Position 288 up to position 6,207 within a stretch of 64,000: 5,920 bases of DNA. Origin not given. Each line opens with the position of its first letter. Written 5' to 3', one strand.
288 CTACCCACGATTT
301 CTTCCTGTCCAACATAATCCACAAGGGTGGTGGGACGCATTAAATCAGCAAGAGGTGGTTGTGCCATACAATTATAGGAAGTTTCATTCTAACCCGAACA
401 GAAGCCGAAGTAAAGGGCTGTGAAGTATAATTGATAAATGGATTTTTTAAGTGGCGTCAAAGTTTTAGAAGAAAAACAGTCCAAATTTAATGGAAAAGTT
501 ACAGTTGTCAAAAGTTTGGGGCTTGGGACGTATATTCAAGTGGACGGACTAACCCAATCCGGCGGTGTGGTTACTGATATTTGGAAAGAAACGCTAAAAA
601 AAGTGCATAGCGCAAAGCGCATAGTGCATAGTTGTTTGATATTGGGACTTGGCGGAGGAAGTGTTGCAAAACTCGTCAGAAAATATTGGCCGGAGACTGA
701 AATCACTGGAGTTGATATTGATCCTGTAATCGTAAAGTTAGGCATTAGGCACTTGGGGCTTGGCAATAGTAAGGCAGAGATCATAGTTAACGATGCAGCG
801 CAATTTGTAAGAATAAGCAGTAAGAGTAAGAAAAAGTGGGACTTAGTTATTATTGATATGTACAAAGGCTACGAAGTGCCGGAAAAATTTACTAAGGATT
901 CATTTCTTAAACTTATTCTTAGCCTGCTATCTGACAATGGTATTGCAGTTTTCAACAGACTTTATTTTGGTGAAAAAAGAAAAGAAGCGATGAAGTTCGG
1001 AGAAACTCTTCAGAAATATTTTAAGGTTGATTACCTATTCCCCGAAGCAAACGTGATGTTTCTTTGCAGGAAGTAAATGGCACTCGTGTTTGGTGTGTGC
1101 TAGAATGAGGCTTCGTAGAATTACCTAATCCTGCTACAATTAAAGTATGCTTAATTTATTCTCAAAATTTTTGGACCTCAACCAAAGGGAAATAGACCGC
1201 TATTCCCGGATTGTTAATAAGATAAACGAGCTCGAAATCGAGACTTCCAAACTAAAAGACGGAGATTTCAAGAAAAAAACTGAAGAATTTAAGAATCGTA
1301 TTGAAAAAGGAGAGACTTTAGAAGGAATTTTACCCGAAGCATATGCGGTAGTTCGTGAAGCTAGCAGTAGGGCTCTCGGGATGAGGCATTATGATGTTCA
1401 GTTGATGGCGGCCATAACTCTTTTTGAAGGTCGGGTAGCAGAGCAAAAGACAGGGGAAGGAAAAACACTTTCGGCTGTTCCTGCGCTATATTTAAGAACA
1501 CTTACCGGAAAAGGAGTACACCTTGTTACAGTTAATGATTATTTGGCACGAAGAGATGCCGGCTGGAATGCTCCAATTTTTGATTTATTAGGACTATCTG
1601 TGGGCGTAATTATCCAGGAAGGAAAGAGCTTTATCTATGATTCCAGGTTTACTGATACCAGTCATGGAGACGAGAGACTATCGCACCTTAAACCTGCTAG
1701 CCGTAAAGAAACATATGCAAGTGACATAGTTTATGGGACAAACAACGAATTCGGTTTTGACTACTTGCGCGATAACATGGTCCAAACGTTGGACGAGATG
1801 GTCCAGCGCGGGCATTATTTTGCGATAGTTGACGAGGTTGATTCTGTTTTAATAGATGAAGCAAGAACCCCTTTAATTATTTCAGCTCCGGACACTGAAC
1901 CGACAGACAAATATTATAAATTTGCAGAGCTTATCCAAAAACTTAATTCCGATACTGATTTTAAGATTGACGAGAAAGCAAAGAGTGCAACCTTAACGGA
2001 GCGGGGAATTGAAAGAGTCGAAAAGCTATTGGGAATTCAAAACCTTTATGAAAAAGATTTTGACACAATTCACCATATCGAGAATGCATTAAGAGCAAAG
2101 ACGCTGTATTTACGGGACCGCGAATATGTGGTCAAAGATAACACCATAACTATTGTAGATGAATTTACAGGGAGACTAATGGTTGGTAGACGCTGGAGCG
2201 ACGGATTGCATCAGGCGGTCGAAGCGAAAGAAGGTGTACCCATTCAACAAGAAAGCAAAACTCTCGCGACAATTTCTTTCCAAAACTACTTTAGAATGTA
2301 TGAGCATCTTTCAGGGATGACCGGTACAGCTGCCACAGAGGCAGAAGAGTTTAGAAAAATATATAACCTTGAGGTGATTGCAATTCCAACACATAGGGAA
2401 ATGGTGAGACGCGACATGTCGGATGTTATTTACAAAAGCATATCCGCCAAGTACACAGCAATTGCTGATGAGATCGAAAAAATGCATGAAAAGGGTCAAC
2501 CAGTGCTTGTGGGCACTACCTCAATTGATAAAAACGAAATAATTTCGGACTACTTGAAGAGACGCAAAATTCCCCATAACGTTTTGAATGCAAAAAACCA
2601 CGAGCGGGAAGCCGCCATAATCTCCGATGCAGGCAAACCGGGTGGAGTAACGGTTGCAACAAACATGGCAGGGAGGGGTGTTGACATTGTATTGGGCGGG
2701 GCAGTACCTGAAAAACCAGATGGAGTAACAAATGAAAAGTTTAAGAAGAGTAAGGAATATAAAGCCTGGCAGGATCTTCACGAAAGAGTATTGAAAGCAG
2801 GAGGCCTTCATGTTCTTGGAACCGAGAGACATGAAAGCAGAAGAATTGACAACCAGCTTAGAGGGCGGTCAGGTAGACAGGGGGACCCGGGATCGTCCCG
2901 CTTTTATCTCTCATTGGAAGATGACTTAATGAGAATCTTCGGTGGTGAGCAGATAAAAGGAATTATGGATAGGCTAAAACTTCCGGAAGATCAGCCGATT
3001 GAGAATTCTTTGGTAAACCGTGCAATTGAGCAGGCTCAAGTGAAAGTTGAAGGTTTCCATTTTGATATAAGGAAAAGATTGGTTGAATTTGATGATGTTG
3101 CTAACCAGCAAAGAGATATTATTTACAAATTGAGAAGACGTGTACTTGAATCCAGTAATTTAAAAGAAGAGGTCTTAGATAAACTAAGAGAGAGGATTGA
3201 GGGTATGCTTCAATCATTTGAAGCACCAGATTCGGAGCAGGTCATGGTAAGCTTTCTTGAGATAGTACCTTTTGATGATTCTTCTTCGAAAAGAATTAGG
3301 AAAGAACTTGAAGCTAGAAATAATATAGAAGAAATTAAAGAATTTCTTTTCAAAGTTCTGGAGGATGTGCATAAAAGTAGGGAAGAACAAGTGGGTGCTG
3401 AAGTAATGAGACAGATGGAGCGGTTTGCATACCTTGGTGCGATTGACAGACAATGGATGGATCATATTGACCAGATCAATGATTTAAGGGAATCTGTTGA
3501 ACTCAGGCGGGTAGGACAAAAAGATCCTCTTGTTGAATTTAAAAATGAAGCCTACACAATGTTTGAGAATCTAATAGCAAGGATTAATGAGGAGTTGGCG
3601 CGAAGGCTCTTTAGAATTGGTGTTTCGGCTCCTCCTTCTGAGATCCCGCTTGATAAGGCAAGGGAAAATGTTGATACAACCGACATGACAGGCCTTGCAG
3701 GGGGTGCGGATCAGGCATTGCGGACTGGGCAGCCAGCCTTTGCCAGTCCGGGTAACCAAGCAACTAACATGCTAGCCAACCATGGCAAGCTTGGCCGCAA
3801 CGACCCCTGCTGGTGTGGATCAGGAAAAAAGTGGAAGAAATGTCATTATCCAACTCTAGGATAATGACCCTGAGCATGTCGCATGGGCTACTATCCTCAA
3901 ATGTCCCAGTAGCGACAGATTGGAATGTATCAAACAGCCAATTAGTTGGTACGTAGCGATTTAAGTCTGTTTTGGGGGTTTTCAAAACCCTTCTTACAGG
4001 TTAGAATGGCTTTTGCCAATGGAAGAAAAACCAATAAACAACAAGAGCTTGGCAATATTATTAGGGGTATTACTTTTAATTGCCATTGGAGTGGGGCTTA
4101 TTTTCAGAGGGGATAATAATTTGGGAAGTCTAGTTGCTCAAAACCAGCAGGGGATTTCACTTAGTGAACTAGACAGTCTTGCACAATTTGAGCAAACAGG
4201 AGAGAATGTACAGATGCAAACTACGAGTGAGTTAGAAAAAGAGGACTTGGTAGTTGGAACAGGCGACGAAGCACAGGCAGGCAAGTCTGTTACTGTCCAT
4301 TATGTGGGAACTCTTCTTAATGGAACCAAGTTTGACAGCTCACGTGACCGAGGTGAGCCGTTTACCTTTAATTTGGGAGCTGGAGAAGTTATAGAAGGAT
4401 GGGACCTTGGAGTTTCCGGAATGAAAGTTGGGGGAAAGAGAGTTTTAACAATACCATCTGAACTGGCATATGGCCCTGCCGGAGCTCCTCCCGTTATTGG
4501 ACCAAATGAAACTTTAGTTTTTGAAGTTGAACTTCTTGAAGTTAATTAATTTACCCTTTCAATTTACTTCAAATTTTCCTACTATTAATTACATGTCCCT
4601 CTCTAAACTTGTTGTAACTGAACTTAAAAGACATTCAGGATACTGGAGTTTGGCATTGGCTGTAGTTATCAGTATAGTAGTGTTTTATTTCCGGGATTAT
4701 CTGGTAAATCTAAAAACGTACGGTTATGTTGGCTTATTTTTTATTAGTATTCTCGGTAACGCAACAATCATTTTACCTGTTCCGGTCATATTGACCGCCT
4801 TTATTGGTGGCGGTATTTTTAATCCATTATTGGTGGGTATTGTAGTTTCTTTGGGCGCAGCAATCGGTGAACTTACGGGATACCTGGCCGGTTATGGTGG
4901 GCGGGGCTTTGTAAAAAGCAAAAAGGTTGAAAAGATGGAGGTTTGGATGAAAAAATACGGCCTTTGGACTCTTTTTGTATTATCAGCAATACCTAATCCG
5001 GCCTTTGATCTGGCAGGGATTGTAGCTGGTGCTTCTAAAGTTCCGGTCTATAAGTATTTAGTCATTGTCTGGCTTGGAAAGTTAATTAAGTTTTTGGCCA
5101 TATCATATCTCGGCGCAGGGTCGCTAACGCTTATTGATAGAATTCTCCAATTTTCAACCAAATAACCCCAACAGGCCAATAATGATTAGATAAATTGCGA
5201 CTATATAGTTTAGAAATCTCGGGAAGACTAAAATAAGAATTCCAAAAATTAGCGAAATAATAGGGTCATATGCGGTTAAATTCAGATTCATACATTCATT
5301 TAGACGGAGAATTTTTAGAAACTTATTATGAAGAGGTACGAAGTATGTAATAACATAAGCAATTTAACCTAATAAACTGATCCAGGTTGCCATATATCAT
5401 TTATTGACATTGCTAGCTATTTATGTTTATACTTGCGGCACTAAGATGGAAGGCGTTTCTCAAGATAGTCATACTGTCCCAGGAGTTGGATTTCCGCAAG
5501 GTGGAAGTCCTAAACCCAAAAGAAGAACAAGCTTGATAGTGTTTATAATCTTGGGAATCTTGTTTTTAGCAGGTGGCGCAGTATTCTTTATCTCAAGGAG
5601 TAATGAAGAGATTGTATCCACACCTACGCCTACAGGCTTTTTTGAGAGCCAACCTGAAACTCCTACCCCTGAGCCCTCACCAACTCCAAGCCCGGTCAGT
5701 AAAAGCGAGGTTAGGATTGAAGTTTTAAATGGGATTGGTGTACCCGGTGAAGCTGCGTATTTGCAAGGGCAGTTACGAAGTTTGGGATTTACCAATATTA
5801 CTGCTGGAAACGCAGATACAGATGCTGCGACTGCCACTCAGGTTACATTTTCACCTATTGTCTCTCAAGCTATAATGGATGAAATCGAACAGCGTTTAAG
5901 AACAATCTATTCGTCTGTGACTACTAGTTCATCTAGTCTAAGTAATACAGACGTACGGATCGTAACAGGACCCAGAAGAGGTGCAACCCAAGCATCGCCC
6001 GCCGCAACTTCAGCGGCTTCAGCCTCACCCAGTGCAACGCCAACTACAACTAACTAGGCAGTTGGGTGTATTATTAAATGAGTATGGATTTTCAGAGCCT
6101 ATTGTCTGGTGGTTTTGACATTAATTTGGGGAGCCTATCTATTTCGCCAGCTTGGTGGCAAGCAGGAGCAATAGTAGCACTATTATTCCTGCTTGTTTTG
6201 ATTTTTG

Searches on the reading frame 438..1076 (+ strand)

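Call 38: search_protein_families(library=pfam, proteins=[window:438-1076:+], max_evalue=0.001)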
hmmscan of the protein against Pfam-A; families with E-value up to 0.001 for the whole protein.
window:438-1076:+ (212 aa): 2 families
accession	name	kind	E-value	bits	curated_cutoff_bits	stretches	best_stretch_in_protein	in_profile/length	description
PF01564.23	Spermine_synth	-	2.8e-09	37.2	22.9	1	64-196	20-154/186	Spermine/spermidine synthase domain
PF13649.12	Methyltransf_25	-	0.00021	22.4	27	1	68-166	3-95/97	Methyltransferase domain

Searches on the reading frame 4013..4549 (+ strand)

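Call 38: search_protein_families(library=pfam, proteins=[window:4013-4549:+], max_evalue=0.001)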
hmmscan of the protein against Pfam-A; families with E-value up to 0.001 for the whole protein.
window:4013-4549:+ (178 aa): 1 family
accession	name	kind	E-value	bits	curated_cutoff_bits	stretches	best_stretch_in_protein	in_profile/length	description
PF00254.34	FKBP_C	-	8.5e-37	125.8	21.1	1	85-175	2-94/94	FKBP-type peptidyl-prolyl cis-trans isomerase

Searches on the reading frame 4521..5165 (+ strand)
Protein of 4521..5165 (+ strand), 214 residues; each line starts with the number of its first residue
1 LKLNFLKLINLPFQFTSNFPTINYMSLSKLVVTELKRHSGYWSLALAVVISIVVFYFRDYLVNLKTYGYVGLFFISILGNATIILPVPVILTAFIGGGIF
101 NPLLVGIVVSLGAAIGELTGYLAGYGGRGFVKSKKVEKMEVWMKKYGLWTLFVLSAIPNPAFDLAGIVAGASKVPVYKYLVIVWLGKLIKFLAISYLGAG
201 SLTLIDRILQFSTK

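Call 38: search_protein_families(library=pfam, proteins=[window:4521-5165:+], max_evalue=0.001)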
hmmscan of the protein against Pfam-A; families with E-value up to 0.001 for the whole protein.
window:4521-5165:+ (214 aa): 1 family
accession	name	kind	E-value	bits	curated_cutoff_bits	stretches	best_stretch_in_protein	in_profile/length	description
PF09335.16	VTT_dom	-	5.7e-18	66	33.9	1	90-199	4-122/123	VTT domain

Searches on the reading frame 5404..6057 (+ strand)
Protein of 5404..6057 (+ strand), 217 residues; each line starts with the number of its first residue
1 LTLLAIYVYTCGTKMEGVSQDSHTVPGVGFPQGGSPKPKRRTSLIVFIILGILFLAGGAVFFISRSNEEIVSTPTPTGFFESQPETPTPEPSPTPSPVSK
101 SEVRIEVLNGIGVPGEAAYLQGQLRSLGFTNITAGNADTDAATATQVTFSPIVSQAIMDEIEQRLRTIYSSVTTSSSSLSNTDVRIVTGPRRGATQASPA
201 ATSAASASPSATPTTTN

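Call 38: search_protein_families(library=pfam, proteins=[window:5404-6057:+], max_evalue=0.001)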
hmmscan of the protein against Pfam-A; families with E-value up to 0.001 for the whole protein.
window:5404-6057:+ (217 aa): 1 family
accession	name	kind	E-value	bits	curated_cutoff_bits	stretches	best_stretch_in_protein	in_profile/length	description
PF13399.11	LytR_C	-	1.2e-08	36.2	22.2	1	102-189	1-83/86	LytR cell envelope-related transcriptional attenuator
